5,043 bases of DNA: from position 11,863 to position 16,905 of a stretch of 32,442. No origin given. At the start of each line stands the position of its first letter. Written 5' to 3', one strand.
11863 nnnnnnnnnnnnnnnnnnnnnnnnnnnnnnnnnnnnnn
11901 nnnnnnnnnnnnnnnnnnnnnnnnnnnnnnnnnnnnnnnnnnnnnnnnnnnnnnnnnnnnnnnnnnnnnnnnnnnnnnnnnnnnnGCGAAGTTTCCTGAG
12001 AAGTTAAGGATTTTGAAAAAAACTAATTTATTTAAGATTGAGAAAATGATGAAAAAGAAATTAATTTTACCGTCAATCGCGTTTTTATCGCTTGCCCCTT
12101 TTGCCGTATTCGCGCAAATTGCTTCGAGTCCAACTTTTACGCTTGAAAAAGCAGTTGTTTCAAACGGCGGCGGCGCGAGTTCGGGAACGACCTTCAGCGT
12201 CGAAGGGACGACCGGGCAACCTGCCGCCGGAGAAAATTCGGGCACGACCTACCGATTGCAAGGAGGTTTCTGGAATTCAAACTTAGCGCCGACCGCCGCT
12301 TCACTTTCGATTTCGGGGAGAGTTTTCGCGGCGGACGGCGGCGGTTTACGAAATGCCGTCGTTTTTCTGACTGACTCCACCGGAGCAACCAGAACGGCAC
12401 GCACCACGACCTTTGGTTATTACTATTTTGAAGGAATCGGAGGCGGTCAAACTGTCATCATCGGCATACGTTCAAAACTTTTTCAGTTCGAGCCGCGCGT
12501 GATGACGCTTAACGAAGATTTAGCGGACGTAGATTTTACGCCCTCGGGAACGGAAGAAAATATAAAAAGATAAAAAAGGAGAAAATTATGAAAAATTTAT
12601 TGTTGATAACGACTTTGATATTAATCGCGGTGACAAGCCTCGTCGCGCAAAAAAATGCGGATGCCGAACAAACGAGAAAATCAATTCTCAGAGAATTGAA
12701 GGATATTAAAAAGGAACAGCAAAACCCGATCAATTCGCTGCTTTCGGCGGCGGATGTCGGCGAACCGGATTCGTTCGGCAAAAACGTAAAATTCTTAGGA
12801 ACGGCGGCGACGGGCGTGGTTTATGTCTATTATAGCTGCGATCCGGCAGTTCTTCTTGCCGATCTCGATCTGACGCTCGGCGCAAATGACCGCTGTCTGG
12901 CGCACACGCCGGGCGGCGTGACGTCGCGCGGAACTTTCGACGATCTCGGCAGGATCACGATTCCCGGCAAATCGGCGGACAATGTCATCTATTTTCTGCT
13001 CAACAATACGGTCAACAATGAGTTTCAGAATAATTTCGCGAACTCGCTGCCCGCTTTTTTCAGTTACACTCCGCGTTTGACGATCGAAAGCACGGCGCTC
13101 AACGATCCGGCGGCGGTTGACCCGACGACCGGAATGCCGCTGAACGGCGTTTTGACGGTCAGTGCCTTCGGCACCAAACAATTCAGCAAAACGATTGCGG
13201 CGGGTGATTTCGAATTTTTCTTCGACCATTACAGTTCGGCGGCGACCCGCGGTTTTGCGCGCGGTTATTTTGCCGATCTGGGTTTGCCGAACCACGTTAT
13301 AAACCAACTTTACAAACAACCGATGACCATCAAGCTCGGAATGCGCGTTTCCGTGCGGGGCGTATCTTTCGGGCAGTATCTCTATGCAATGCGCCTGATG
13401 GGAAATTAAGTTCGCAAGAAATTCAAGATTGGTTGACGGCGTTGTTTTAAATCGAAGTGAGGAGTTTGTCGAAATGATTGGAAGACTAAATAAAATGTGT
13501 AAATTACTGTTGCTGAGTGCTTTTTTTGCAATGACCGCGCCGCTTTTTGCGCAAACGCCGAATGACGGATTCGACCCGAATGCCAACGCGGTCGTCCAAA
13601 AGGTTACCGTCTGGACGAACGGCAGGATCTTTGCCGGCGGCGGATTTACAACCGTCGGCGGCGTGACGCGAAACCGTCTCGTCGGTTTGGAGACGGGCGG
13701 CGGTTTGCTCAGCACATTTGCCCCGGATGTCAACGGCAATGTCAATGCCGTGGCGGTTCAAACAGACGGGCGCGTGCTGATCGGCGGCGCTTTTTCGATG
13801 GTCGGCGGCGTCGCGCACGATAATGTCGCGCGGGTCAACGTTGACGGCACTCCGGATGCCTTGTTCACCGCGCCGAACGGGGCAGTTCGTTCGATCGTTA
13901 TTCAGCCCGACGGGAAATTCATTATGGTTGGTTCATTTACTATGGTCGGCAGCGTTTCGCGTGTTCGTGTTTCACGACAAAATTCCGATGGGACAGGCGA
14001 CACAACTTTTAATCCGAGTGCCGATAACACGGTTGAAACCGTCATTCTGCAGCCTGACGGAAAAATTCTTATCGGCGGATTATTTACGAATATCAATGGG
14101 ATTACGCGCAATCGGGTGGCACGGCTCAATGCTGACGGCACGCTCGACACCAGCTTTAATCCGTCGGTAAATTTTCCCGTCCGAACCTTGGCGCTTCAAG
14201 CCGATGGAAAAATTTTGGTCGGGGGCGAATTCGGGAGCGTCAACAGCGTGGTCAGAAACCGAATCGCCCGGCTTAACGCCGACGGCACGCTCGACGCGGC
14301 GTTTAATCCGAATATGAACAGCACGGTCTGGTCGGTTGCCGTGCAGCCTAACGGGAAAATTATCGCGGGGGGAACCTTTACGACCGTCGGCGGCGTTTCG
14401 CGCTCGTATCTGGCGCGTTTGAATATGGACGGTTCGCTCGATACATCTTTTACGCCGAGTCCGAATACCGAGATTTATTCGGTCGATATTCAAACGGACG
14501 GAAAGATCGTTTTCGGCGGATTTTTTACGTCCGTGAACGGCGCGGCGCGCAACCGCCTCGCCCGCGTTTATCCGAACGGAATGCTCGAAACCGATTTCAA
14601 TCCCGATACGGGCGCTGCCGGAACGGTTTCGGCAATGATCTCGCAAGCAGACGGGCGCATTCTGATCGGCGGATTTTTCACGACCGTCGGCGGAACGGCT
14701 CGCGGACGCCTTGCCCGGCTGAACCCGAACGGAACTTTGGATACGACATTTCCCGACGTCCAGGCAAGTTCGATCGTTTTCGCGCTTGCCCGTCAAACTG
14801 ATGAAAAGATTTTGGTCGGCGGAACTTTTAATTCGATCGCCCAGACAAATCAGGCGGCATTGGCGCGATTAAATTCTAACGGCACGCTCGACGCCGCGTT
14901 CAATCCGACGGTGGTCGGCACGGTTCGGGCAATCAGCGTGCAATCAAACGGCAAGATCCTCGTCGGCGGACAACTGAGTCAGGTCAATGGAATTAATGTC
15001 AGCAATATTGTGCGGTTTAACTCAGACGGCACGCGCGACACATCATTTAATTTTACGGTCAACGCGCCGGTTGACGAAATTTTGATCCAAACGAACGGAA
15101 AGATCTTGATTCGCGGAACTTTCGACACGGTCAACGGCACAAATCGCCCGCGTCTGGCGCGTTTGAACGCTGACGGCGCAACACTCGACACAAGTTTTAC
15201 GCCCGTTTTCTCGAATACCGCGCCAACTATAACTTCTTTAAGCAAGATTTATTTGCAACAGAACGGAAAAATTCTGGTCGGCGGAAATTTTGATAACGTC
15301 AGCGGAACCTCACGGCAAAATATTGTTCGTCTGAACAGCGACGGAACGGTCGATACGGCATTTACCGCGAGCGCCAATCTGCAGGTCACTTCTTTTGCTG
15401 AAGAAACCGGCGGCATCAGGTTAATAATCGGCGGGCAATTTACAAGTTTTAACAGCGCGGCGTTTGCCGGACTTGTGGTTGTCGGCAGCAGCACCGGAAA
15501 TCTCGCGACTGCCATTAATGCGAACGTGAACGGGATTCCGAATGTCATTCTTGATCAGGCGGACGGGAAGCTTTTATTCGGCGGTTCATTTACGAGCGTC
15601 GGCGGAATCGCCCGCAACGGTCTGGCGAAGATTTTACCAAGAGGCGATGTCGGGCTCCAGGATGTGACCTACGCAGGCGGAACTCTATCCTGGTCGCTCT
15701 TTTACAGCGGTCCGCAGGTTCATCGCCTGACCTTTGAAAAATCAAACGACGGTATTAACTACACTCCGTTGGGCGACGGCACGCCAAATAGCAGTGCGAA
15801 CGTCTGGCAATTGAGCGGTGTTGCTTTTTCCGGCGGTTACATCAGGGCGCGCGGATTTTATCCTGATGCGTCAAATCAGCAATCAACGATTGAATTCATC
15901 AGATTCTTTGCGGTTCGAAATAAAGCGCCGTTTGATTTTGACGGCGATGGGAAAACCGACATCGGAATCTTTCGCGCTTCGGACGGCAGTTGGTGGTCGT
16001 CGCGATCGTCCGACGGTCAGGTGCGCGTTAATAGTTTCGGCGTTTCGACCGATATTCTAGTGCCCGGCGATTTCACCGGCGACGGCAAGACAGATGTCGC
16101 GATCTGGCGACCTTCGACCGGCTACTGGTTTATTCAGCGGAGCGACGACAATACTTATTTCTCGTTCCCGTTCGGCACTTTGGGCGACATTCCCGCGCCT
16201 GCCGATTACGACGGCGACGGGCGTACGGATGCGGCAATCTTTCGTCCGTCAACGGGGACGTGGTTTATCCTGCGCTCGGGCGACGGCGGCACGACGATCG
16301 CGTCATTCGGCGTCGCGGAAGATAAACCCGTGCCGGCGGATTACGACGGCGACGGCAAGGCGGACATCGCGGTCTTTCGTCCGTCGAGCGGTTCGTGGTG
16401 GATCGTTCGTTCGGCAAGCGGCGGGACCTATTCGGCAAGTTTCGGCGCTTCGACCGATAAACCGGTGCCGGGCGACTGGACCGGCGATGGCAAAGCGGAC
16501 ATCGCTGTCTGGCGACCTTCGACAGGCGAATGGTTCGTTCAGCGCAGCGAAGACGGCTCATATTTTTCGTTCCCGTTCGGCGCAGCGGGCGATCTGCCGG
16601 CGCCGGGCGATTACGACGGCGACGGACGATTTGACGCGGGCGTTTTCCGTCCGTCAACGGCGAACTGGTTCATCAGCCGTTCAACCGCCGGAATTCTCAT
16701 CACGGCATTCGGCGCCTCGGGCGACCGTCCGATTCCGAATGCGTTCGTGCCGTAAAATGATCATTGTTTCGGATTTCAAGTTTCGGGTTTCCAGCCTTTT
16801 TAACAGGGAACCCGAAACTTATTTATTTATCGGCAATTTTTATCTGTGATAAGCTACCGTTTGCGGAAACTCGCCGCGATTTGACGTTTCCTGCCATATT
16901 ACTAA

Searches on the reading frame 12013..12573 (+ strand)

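Call 27: search_protein_families(library=pfam, proteins=[window:12013-12573:+], max_evalue=0.001)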
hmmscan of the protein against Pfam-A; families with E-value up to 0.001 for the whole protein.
window:12013-12573:+ (186 aa): 1 family
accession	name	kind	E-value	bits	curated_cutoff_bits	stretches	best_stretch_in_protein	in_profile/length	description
PF13620.12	CarboxypepD_reg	-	6e-06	27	32.3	1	99-146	1-49/82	Carboxypeptidase regulatory-like domain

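Call 28: search_protein_families(library=ncbifam, proteins=[window:12013-12573:+], max_evalue=0.001)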
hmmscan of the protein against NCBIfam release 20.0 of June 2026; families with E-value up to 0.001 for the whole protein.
window:12013-12573:+ (186 aa): 1 family
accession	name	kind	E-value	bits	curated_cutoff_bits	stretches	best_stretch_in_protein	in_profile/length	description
NF058579.1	CPR_pilus_PamT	equivalog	4.8e-06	26.1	240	1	24-89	13-80/241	CPR-type pilus protein PamT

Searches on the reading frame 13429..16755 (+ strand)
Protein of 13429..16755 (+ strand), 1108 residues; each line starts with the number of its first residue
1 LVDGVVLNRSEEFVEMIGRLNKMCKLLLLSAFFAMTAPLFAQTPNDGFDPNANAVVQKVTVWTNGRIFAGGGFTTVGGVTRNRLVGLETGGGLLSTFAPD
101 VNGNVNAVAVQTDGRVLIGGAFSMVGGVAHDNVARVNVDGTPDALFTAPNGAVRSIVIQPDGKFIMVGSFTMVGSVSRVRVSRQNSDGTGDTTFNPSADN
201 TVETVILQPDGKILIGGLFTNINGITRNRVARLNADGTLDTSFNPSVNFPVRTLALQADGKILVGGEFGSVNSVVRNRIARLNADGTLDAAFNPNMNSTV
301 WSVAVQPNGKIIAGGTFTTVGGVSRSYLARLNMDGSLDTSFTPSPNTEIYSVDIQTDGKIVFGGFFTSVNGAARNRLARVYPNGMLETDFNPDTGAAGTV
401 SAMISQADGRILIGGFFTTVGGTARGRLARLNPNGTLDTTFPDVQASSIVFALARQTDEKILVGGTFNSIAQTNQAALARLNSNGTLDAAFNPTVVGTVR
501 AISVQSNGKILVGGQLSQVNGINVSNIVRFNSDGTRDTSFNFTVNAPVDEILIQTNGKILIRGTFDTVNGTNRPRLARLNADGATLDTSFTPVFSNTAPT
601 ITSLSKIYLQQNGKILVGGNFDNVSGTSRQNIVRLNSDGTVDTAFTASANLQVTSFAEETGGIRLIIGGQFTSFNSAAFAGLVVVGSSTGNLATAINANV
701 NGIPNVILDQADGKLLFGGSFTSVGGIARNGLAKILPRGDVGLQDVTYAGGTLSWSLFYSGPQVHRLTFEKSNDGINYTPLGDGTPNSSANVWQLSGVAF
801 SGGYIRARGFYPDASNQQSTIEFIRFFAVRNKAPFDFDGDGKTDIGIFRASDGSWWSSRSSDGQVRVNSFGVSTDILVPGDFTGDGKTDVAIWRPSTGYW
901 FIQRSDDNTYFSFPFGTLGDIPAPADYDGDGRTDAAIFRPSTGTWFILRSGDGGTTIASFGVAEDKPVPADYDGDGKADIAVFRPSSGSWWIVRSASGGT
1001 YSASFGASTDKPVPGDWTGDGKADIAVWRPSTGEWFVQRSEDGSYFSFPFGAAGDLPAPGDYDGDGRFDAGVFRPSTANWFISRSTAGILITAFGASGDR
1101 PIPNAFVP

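Call 5: search_protein_families(library=ncbifam, proteins=[window:13429-16755:+], max_evalue=0.01)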
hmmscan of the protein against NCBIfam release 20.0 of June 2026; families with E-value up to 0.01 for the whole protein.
window:13429-16755:+ (1108 aa): 2 families
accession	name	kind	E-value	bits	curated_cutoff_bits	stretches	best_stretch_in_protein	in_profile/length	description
TIGR02608.1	delta_60_rpt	domain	1.1e-101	332.6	76.5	11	299-341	2-44/55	delta-60 repeat domain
NF047539.1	XAC2610_fam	domain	0.00034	21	35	0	970-988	4-22/89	XAC2610-related protein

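Call 6: search_protein_families(library=pfam, proteins=[window:13429-16755:+], max_evalue=0.01)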
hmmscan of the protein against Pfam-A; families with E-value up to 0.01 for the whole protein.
window:13429-16755:+ (1108 aa): 7 families
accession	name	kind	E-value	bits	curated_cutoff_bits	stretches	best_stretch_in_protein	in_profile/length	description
PF17164.10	DUF5122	-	5.9e-150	487.6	27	12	208-243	1-36/36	Domain of unknown function (DUF5122) beta-propeller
PF13517.12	FG-GAP_3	-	3.4e-22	79.2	26.9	4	881-935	1-59/61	FG-GAP-like repeat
PF12768.13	Rax2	-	1e-17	64.8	28.8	2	453-555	30-132/254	Rax2 C-terminal beta propeller domain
PF01839.29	FG-GAP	-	2.3e-16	59.7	22.1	1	969-988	7-26/37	FG-GAP repeat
PF00400.38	WD40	-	7e-06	26.8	27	0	145-169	6-30/39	WD domain, G-beta repeat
PF19707.4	DUF6204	-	0.0037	18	27.5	0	558-592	7-41/114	Family of unknown function (DUF6204)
PF14250.11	AbrB-like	-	0.0084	16.6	25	0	502-514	33-45/70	AbrB-like transcriptional regulator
